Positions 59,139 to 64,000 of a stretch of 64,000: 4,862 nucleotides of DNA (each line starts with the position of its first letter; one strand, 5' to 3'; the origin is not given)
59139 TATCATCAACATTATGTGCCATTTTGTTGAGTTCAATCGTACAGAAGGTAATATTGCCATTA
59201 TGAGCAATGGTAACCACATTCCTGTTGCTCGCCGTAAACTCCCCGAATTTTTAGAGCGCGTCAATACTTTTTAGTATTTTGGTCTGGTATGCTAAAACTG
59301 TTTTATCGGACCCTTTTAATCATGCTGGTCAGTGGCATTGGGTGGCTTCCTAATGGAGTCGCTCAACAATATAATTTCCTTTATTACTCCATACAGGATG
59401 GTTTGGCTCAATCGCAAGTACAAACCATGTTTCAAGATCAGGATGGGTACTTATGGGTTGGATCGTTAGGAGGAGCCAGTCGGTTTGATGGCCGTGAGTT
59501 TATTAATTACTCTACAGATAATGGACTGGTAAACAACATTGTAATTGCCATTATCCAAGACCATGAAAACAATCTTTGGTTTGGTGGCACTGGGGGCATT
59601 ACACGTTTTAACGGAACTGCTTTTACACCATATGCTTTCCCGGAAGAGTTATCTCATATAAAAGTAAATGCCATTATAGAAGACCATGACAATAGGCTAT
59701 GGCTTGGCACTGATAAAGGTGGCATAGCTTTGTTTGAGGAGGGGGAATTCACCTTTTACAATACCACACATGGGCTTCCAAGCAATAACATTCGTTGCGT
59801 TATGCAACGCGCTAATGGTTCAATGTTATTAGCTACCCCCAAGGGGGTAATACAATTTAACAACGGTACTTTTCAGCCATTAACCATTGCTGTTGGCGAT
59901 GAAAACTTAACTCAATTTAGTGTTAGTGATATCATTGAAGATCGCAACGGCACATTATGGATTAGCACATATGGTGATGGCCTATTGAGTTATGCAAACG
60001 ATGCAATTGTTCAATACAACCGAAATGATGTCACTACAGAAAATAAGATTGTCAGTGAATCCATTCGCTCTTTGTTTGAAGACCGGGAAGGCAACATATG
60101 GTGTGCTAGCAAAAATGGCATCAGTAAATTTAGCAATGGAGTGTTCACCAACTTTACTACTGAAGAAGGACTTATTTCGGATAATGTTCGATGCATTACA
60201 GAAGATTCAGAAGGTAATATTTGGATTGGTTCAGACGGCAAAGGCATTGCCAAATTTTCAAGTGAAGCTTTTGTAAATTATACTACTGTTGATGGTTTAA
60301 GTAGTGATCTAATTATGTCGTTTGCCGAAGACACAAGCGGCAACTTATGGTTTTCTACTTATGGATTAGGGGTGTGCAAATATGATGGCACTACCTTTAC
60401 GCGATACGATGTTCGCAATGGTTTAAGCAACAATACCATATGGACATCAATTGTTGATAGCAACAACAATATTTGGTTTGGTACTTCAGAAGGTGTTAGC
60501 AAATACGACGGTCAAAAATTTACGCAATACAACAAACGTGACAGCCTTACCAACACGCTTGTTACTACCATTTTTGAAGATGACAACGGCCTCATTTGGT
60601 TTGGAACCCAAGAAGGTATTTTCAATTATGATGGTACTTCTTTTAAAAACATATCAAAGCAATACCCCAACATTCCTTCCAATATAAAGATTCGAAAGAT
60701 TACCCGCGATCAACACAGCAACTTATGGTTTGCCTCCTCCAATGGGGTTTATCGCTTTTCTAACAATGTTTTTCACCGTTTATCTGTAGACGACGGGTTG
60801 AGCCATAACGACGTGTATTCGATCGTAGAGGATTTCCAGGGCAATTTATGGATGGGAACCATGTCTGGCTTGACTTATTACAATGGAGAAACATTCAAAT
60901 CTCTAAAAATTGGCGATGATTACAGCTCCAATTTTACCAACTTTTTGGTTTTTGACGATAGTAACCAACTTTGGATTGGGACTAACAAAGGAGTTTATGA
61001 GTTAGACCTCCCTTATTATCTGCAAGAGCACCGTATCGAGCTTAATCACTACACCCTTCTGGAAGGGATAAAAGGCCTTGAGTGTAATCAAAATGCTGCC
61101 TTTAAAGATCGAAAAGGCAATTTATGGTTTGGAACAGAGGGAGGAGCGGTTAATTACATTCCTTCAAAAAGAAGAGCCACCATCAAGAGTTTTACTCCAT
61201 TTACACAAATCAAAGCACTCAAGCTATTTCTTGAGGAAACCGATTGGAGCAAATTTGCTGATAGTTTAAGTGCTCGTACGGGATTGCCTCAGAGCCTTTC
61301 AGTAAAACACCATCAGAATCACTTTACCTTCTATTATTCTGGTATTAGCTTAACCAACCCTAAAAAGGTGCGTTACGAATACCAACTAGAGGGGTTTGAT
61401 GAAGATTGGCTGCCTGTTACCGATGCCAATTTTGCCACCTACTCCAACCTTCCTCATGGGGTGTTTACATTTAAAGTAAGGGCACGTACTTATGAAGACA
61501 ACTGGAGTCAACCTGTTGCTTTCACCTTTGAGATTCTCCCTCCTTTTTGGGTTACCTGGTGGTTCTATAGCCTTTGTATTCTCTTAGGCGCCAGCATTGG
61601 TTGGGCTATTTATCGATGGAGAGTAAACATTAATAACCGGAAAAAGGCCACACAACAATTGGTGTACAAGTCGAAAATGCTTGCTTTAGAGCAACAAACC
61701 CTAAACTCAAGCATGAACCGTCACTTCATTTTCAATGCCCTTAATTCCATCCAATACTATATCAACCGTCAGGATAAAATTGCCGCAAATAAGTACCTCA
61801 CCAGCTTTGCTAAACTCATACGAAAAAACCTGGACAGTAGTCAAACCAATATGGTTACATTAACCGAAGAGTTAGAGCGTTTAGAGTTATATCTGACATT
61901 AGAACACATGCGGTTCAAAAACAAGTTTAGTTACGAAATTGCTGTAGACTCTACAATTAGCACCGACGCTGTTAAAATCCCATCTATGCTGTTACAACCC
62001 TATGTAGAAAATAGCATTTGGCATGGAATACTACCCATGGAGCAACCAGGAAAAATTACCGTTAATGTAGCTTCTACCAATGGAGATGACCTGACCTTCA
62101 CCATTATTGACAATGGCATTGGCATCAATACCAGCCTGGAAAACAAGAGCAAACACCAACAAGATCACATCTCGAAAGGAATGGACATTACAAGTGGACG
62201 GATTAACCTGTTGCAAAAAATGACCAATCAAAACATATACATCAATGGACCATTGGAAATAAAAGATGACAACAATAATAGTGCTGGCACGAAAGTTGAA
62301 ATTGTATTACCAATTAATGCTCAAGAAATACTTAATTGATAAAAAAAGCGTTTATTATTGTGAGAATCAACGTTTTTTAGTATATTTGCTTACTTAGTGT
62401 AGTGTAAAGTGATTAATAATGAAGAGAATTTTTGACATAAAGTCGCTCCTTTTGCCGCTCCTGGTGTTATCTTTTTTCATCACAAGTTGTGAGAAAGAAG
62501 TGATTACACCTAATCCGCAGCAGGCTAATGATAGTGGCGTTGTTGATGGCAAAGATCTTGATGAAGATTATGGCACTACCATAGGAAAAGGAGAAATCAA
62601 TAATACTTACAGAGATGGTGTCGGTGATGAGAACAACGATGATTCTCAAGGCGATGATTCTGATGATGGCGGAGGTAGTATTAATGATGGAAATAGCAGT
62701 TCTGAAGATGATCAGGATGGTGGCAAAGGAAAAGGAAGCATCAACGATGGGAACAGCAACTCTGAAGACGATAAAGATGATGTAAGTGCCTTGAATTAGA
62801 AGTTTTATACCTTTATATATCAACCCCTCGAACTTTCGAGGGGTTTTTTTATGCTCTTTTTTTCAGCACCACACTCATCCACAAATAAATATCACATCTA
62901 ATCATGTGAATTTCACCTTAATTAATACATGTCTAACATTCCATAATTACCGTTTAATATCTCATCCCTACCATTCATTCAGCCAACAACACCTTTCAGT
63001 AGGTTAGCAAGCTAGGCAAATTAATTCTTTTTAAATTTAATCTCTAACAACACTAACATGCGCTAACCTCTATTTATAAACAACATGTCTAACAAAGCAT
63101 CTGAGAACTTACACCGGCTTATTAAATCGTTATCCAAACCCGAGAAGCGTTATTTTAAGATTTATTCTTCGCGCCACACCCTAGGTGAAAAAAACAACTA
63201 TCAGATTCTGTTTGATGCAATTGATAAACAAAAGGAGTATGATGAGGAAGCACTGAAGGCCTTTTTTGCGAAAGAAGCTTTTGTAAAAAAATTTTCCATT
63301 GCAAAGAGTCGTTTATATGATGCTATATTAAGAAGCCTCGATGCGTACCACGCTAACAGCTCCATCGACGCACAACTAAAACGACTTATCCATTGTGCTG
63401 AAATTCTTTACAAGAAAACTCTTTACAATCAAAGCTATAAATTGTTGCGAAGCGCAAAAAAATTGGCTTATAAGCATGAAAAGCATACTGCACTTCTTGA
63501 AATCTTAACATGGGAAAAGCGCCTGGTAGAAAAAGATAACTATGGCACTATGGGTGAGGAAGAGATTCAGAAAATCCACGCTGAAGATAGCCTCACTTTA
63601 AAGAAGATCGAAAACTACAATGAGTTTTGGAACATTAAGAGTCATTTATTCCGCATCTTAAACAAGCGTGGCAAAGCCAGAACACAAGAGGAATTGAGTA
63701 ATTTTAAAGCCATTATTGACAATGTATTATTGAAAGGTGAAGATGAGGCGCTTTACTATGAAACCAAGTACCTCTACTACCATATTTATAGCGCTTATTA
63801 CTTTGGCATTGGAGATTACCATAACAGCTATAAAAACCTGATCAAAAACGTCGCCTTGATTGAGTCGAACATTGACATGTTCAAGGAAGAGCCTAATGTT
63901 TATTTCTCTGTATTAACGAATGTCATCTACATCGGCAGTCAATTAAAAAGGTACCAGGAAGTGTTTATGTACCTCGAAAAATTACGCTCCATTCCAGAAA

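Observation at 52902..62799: Best candidate system: giant T9SS cargo protein paired divergently with two LytTR regulators, a double-propeller LytS-type kinase and a repeat-bearing acidic lipoprotein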

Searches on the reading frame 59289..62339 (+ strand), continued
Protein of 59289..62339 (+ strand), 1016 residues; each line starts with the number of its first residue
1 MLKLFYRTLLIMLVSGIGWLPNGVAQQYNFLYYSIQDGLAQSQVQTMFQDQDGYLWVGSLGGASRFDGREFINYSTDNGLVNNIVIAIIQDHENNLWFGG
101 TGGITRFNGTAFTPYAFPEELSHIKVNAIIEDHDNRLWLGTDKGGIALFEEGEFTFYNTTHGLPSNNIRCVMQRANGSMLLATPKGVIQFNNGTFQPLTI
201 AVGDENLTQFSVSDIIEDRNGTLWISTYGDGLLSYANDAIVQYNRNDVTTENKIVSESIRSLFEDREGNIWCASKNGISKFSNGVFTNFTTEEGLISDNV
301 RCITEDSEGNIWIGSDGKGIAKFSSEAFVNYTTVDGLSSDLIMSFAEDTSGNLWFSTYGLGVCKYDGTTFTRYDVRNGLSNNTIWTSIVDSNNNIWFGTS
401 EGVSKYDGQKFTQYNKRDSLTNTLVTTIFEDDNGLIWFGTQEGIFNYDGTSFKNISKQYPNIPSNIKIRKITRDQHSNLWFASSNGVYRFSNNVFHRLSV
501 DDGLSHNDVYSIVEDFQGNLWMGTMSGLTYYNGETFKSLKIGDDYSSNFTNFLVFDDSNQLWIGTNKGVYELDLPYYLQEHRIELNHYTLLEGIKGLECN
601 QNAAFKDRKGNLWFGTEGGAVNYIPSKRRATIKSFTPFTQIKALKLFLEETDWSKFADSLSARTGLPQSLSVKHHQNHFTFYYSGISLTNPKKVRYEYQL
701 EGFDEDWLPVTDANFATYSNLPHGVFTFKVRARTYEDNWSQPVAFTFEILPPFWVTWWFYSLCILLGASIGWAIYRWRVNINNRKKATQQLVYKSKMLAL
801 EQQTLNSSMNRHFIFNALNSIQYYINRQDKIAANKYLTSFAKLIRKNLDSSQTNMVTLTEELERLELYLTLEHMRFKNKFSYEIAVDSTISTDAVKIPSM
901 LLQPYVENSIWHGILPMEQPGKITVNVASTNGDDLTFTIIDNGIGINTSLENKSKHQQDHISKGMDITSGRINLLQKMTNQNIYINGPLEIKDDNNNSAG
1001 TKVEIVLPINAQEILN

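Call 57: find_encoding_contigs(protein=P0146, flank=10000, max_places=1)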
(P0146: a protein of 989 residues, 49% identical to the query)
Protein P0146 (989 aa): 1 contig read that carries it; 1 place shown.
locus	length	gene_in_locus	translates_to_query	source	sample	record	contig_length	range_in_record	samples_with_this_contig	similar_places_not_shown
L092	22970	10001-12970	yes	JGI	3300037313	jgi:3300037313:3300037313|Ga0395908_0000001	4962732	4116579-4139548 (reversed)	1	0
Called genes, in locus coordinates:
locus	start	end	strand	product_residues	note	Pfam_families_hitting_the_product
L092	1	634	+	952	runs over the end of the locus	PF19081:Ig_7 (faint), PF23197:IG_AIR9 (faint), PF18962:Por_Secre_tail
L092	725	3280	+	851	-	PF02494:HYR, PF18962:Por_Secre_tail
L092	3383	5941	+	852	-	PF13620:CarboxypepD_reg, PF13715:CarbopepD_reg_2, PF07715:Plug, PF00593:TonB_dep_Rec_b-barrel, PF14905:OMP_b-brl_3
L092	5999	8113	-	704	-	PF01068:DNA_ligase_A_M, PF04679:DNA_ligase_A_C, PF21686:LigD_Prim-Pol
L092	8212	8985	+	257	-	PF03372:Exo_endo_phos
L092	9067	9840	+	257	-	PF00072:Response_reg, PF04397:LytTR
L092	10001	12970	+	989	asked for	PF23748:Beta-prop_LRRK2 (faint), PF07494:Reg_prop (weak), PF07495:Y_Y_Y, PF06580:His_kinase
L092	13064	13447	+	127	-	-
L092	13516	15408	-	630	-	PF00535:Glycos_transf_2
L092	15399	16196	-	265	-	PF00535:Glycos_transf_2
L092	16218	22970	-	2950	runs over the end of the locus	PF01476:LysM (faint), PF23473:LysM3_LYK4_5 (faint), PF23577:LysM_RLK (faint)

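Call 58: find_encoding_contigs(protein=P0170, flank=10000, max_places=1)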
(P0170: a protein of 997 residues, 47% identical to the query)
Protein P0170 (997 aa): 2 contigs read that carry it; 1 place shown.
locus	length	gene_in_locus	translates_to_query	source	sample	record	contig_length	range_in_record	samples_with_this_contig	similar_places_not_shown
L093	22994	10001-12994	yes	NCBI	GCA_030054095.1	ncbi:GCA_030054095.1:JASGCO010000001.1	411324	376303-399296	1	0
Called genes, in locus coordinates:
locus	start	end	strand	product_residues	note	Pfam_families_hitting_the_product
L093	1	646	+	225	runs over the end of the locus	PF01168:Ala_racemase_N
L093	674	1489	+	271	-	PF00215:OMPdecase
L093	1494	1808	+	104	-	PF11950:DUF3467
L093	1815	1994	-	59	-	PF17653:DUF5522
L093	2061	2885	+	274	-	PF01177:Asp_Glu_race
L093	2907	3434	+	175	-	PF00583:Acetyltransf_1, PF13673:Acetyltransf_10, PF13508:Acetyltransf_7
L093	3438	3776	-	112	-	PF01638:HxlR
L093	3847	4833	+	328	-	PF00085:Thioredoxin (faint), PF13098:Thioredoxin_2 (faint), PF01323:DSBA, PF13743:Thioredoxin_5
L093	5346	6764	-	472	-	PF01425:Amidase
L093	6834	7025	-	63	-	PF02416:TatA_B_E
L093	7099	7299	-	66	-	-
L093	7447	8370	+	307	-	-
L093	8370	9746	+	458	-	PF08811:DUF1800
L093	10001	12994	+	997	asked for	PF23748:Beta-prop_LRRK2 (faint), PF07494:Reg_prop (faint), PF08450:SGL (faint), PF07495:Y_Y_Y, PF06580:His_kinase, PF02518:HATPase_c (faint)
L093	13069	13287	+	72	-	-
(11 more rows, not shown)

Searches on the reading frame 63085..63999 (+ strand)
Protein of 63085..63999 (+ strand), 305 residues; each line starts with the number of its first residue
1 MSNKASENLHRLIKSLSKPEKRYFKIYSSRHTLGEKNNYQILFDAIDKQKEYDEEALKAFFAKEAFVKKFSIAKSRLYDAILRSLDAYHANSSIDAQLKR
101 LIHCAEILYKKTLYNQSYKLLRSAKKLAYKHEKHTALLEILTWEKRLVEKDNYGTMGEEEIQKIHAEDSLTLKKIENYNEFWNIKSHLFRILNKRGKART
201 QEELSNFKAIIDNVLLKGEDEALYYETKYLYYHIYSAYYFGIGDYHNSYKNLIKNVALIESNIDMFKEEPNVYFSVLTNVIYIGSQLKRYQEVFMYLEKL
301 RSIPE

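Call 50: search_protein_families(library=ncbifam, proteins=[window:63085-63999:+], max_evalue=0.001)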
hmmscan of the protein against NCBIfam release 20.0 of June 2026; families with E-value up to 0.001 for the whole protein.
window:63085-63999:+ (305 aa): 1 family
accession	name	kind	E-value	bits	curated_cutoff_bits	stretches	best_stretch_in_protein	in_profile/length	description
NF058569.1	BT_2802_fam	domain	1.1e-36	127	550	1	5-303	3-300/502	BT2802 family ribose utilization protein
